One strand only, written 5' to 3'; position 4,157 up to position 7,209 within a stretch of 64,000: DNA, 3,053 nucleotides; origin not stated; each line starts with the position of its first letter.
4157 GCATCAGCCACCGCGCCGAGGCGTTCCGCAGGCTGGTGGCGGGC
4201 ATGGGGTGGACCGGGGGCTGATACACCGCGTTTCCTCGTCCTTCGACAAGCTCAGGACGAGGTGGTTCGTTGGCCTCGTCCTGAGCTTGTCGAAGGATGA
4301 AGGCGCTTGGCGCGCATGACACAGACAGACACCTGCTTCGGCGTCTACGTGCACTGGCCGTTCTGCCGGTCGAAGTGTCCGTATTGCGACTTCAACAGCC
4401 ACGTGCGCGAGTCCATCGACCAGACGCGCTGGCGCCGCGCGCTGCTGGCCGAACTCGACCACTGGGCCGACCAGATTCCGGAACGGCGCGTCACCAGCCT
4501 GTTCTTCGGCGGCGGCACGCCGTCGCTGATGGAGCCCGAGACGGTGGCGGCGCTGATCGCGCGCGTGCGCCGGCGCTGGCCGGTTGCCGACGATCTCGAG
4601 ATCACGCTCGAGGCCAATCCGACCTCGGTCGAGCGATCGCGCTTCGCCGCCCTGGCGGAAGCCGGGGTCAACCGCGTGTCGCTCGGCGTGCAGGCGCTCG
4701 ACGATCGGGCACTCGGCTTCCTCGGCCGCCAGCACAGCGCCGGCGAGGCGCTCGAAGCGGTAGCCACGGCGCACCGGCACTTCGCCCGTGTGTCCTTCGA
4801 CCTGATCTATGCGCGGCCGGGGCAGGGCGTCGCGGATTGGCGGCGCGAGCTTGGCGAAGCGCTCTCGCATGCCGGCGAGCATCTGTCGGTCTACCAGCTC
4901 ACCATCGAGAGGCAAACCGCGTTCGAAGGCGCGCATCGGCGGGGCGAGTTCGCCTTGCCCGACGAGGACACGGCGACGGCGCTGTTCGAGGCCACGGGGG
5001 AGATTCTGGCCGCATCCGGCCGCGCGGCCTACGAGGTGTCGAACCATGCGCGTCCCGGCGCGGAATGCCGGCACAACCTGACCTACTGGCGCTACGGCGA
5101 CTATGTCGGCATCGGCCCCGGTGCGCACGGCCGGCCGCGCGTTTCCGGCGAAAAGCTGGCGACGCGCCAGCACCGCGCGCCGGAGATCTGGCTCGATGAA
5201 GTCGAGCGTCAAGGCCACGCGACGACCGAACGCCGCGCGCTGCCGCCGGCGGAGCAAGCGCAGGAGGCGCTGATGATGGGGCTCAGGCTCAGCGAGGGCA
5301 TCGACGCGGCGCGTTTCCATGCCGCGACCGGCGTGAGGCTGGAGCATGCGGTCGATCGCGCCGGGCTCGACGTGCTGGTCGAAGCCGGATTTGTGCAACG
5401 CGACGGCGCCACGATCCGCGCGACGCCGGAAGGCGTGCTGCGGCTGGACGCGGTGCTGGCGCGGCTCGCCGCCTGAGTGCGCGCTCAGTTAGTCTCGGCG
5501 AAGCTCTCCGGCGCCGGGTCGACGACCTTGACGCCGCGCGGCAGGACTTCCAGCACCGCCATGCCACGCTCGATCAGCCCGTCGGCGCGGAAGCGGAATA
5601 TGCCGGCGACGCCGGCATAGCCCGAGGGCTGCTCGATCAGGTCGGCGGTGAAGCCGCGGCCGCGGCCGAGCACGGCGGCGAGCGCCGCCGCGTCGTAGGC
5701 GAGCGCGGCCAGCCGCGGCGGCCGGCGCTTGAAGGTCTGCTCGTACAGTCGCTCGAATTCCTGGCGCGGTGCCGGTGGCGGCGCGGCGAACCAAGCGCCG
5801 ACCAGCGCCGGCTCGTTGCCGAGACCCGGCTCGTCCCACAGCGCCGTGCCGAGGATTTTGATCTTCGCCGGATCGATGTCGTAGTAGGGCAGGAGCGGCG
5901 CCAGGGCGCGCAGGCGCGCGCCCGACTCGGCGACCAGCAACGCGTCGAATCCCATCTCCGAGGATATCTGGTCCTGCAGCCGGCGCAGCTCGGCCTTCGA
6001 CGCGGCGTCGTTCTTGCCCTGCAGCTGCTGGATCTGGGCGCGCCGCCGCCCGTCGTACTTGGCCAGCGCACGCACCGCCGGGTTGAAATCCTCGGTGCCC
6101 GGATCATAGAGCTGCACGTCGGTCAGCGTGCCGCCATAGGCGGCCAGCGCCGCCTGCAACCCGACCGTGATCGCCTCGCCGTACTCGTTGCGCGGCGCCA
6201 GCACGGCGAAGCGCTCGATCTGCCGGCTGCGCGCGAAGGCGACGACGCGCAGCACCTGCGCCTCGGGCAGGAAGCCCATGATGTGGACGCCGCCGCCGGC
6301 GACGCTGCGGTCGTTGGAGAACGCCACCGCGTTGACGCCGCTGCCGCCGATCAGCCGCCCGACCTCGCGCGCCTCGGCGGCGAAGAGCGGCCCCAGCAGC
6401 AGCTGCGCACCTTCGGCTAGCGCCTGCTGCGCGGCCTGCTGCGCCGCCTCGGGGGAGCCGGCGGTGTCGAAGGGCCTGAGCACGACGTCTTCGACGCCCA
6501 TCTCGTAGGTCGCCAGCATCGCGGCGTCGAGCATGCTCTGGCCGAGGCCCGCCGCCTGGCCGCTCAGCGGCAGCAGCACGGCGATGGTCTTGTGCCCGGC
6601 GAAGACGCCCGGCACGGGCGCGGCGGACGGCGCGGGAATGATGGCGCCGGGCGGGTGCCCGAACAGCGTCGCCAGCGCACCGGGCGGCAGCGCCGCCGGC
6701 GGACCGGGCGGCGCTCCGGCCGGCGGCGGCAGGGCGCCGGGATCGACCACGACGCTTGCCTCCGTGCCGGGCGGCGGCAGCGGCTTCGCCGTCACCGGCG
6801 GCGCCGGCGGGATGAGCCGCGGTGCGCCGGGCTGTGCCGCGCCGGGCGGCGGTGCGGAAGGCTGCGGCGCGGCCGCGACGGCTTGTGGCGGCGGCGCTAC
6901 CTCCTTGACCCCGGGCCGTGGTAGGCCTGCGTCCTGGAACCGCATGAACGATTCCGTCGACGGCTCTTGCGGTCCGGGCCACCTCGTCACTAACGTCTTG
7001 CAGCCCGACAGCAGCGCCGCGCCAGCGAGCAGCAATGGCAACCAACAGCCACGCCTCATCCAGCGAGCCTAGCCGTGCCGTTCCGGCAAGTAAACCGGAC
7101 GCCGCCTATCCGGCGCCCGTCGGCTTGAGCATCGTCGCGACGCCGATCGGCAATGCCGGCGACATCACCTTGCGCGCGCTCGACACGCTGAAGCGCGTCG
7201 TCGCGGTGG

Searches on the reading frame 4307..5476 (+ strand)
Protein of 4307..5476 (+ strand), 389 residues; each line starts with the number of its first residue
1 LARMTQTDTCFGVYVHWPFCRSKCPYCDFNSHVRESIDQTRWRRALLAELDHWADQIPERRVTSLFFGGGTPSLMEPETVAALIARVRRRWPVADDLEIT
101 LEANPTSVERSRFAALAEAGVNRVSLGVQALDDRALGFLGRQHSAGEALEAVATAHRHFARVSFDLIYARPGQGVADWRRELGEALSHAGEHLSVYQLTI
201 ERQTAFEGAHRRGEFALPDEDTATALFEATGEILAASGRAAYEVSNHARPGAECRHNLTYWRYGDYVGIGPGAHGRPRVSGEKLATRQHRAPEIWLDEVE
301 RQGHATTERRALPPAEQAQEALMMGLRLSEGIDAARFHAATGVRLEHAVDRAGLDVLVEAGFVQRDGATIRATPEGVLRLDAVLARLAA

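Call 27: search_protein_families(library=pfam, proteins=[window:4307-5476:+], max_evalue=0.00001)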
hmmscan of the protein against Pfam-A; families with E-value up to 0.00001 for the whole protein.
window:4307-5476:+ (389 aa): 2 families
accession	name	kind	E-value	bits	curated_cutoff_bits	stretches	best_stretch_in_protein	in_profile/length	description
PF04055.27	Radical_SAM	-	1.2e-26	94.4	29.5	1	14-178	1-159/166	Radical SAM superfamily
PF06969.22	HemN_C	-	6.5e-15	55.4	24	1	312-378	1-66/67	HemN C-terminal domain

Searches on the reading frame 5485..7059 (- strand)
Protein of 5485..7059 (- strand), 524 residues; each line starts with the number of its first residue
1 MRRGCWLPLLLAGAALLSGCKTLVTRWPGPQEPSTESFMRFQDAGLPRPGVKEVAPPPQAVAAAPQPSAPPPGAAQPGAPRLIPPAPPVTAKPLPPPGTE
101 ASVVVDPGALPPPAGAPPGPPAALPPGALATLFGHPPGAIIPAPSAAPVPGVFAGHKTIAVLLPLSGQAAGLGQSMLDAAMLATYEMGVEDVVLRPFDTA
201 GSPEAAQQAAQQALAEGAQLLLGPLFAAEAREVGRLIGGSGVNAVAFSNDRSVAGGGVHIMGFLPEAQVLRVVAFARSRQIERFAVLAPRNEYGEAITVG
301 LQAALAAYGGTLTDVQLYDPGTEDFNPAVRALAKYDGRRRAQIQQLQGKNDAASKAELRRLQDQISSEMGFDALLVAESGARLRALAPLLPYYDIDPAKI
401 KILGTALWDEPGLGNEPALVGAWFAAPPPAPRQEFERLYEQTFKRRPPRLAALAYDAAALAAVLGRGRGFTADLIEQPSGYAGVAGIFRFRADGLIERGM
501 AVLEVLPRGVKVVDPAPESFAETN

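Call 26: search_protein_families(library=pfam, proteins=[window:5485-7059:-], max_evalue=0.00001)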
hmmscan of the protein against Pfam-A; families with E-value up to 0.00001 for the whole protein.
window:5485-7059:- (524 aa): 2 families
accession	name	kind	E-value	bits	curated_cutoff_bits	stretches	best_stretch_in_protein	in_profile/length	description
PF13458.12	Peripla_BP_6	-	3.7e-27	96.3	31.7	1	158-505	3-338/343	Periplasmic binding protein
PF04348.19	LppC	-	2.9e-08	33.2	28.8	1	158-349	220-412/563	LppC putative lipoprotein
